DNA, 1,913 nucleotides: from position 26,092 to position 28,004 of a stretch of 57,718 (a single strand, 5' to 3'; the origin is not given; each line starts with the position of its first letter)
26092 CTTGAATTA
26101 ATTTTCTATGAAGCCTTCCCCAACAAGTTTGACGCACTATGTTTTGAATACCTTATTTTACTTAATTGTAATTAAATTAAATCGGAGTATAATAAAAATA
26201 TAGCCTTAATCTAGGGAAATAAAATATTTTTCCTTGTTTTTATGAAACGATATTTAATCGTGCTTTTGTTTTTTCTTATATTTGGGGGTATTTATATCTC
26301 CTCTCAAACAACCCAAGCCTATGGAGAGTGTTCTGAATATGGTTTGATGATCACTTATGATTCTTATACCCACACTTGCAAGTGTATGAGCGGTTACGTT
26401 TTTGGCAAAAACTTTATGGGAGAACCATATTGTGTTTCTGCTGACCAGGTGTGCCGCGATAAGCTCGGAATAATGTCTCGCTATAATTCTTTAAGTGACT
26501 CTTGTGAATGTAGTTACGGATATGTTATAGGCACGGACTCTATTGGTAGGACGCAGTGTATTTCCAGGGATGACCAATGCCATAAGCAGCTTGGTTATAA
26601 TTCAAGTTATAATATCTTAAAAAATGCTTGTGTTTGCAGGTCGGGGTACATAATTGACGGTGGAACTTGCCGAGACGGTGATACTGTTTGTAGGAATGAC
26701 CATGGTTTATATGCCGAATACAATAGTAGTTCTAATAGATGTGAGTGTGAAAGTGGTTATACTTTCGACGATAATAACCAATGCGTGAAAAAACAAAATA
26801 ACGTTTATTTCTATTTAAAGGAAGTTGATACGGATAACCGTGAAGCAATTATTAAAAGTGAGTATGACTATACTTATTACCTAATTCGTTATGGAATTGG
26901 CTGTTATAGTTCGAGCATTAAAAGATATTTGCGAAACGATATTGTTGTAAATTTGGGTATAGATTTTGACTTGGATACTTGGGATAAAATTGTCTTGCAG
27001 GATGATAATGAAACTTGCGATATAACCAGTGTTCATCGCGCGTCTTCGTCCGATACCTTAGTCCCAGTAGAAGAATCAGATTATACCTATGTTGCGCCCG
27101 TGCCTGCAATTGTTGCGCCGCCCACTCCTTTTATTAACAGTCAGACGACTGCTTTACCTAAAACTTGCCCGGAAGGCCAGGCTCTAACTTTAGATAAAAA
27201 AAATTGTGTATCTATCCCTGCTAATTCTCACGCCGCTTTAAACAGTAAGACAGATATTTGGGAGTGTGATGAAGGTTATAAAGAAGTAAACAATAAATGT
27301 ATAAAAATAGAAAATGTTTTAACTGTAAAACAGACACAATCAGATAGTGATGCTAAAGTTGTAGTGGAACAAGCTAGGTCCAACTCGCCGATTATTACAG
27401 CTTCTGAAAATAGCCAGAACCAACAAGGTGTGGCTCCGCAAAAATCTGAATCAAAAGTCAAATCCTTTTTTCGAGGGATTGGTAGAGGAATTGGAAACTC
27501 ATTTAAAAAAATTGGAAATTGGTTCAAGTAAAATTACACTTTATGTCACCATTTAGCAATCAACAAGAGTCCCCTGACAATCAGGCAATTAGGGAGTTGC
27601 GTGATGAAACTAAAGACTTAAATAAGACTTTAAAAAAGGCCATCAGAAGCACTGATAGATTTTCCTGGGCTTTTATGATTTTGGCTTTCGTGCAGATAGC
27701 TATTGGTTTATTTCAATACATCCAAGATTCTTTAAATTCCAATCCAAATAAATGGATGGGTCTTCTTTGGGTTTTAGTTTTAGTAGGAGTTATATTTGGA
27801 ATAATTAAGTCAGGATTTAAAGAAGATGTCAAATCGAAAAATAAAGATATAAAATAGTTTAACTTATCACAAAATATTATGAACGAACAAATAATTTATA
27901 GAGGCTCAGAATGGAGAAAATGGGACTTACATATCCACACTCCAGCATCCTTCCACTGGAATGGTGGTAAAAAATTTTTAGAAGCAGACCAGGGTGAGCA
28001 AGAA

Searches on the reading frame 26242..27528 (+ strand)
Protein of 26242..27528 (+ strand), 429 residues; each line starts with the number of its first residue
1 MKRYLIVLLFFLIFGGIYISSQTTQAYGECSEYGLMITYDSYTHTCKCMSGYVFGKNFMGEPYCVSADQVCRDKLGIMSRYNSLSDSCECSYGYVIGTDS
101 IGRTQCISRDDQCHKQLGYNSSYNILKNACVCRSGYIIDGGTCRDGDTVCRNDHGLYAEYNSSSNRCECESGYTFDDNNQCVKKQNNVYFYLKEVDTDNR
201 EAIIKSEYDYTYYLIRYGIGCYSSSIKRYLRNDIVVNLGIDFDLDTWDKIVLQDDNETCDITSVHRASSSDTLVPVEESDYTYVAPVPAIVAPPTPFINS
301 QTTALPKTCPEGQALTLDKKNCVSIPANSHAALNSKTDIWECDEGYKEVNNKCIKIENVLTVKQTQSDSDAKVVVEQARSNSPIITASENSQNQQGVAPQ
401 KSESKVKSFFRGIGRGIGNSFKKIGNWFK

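Call 4: search_protein_families(library=pfam, proteins=[window:26242-27528:+], max_evalue=0.1)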
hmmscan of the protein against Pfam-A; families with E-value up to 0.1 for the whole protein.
window:26242-27528:+ (429 aa): 3 families
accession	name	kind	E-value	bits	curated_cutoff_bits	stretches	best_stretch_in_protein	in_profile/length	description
PF12662.13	cEGF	-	0.00021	21.5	26.6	2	130-147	4-23/24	Complement Clr-like EGF-like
PF12946.13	EGF_MSP1_1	-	0.0095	16.4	27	1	323-354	5-37/37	MSP1 EGF domain 1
PF12947.13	EGF_3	-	0.022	15.4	28.5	0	106-143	1-36/36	EGF domain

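Call 5: search_protein_families(library=padloc, proteins=[window:26242-27528:+], max_evalue=0.1)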
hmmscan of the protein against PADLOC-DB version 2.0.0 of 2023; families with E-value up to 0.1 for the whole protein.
window:26242-27528:+ (429 aa): 0 families

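Call 6: search_protein_families(library=ncbifam, proteins=[window:26242-27528:+], max_evalue=0.1)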
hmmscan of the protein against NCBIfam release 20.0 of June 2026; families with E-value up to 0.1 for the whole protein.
window:26242-27528:+ (429 aa): 1 family
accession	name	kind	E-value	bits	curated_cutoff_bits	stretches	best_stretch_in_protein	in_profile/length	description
NF001475.0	PRK00326.2-1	equivalog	0.085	12.8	257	0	317-361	12-54/149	division/cell wall cluster transcriptional repressor MraZ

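Call 45: find_homologous_proteins(query=window:26242-27528:+, max_evalue=0.001)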
Query window:26242-27528:+ (429 aa): 300 proteins with E <= 0.001 among 2005 candidates; the best 120 are listed.
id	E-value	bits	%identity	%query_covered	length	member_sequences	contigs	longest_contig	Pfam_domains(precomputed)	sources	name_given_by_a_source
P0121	2.5e-294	994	100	100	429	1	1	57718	-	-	-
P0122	6.3e-168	577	61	100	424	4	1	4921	-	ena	-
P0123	3.6e-167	575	61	100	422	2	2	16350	-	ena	-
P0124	5.4e-138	479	45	100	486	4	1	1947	-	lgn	-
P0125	2.2e-133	463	69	69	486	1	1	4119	-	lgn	-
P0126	2.0e-123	431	58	79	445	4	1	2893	-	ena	-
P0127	3.6e-123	430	57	80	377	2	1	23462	-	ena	-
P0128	3.2e-120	420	55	85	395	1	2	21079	PF12662.14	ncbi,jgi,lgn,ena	-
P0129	6.5e-120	419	48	73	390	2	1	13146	-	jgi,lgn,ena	-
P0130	8.2e-120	419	48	97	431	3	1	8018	-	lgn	-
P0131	8.3e-119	415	40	78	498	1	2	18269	-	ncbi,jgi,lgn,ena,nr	ncbi:hypothetical protein KJ853_03835 [Patescibacteria group bacterium]|nr:hypothetical protein [Pat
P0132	9.9e-118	412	51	71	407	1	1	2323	-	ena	-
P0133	2.1e-116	407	56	80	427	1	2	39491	PF08239.18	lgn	-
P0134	2.6e-116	407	47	79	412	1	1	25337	-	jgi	jgi:hypothetical protein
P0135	5.9e-115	403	61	64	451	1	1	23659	-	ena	-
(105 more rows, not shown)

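Call 46: find_encoding_contigs(protein=P0123, flank=7000, max_places=2)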
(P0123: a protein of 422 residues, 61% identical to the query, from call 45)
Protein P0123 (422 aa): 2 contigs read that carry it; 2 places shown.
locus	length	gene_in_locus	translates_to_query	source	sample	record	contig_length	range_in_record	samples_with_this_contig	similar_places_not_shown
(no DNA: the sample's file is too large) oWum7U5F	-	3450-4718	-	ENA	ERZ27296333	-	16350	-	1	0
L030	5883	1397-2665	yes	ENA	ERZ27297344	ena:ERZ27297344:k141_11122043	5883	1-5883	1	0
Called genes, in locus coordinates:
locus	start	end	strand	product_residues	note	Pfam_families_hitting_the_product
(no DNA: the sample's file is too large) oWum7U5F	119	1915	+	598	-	PF00009:GTP_EFTU, PF03144:GTP_EFTU_D2, PF00679:EFG_C, PF06421:LepA_C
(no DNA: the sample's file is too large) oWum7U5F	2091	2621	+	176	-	-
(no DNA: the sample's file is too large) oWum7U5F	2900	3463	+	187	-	-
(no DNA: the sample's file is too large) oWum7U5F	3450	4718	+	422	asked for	-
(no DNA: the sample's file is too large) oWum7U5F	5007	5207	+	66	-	PF18929:DUF5678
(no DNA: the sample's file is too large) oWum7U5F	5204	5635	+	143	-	PF13650:Asp_protease_2 (weak)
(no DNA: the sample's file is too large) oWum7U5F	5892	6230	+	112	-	PF02604:PhdYeFM_antitox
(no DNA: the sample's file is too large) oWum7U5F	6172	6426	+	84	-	PF05016:ParE_toxin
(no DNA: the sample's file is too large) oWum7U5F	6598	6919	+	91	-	PF24839:DUF7718 (weak)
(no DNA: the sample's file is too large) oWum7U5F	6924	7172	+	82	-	PF18882:DUF5647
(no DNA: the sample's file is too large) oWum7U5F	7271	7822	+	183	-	-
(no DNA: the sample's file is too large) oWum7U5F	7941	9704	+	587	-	PF00664:ABC_membrane, PF00005:ABC_tran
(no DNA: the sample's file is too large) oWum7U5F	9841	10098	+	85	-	-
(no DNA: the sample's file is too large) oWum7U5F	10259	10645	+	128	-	PF00903:Glyoxalase, PF22677:Ble-like_N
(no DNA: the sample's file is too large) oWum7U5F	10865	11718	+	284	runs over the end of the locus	-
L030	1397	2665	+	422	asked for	-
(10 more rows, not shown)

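Call 47: find_encoding_contigs(protein=P0127, flank=7000, max_places=2)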
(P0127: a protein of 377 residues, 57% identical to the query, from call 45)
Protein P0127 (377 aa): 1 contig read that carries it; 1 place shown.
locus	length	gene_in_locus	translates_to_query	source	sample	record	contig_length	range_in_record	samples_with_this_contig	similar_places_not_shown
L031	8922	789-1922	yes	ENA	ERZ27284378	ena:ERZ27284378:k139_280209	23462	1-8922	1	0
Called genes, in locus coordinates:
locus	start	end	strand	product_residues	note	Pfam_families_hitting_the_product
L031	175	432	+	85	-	PF03994:DUF350 (weak)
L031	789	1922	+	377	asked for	-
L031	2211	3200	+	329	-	-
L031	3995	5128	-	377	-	PF00078:RVT_1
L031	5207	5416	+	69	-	PF22296:bAvd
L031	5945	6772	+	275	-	-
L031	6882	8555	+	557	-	PF07728:AAA_5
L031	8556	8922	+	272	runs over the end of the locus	-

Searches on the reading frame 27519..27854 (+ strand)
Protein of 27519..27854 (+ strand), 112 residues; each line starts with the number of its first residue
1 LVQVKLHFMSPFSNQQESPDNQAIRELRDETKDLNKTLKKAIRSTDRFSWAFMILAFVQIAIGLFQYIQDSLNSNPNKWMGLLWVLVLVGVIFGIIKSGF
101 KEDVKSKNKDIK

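Call 4: search_protein_families(library=pfam, proteins=[window:27519-27854:+], max_evalue=0.1)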
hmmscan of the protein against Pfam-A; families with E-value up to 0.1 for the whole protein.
window:27519-27854:+ (112 aa): 9 families
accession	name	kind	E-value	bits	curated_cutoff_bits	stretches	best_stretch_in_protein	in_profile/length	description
PF14965.11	BRI3BP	-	0.00084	19.4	27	1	56-107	107-158/179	Negative regulator of p53/TP53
PF00689.26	Cation_ATPase_C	-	0.0026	18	27.3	1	36-95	109-168/175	Cation transporting ATPase, C-terminus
PF14093.11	DUF4271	-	0.0081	16.5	29.7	1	31-94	33-96/206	Domain of unknown function (DUF4271)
PF12420.13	DUF3671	-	0.013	15.4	34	1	24-95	137-199/223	Fam-L, Fam-M like protein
PF13520.12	AA_permease_2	-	0.013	14.9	27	1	48-100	83-137/427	Amino acid permease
PF06687.17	SUR7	-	0.034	14.2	29.6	0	25-93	90-152/201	SUR7/PalI family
PF18169.6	SLATT_6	-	0.051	13.6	27.1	1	36-98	19-76/176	SMODS and SLOG-associating 2TM effector domain 6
PF20664.2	DUF6814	-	0.055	14.1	25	0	78-106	6-34/71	Family of unknown function (DUF6814)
PF21740.2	DUF6866_C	-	0.057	13.7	27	1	15-71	73-129/182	Family of unknown function (DUF6866) C-terminal domain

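Call 5: search_protein_families(library=padloc, proteins=[window:27519-27854:+], max_evalue=0.1)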
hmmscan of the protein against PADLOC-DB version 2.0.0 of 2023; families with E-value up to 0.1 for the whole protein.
window:27519-27854:+ (112 aa): 0 families

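Call 6: search_protein_families(library=ncbifam, proteins=[window:27519-27854:+], max_evalue=0.1)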
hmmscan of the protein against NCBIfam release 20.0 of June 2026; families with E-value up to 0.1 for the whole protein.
window:27519-27854:+ (112 aa): 8 families
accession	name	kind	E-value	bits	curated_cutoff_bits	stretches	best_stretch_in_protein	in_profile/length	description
TIGR01620.2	hyp_HI0043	subfamily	0.00074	19.3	160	1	17-104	28-117/329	TIGR01620 family protein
NF046000.1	MAG1210_fam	subfamily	0.0012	17.5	275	1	21-108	42-128/550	MAG1210 family protein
NF045739.1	MPN157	domain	0.0044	17.1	150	1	34-98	60-122/141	MPN157 family protein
NF047765.1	LIC_13387_fam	subfamily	0.0083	15.8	33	1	6-96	16-106/131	LIC_13387 family protein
NF045620.1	Sfum_1244_fam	hypoth_equivalog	0.026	13.5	150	1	13-72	230-289/339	Sfum_1244 family protein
NF052507.1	BA5345_fam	subfamily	0.071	13.2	40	1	50-95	16-61/181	BA5345 family protein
TIGR04407.1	LptF_YjgP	equivalog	0.079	11.7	230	1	14-101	240-317/347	LPS export ABC transporter permease LptF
NF033634.1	SLATT_1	domain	0.088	12.8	41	0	34-92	10-65/132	SLATT domain-containing protein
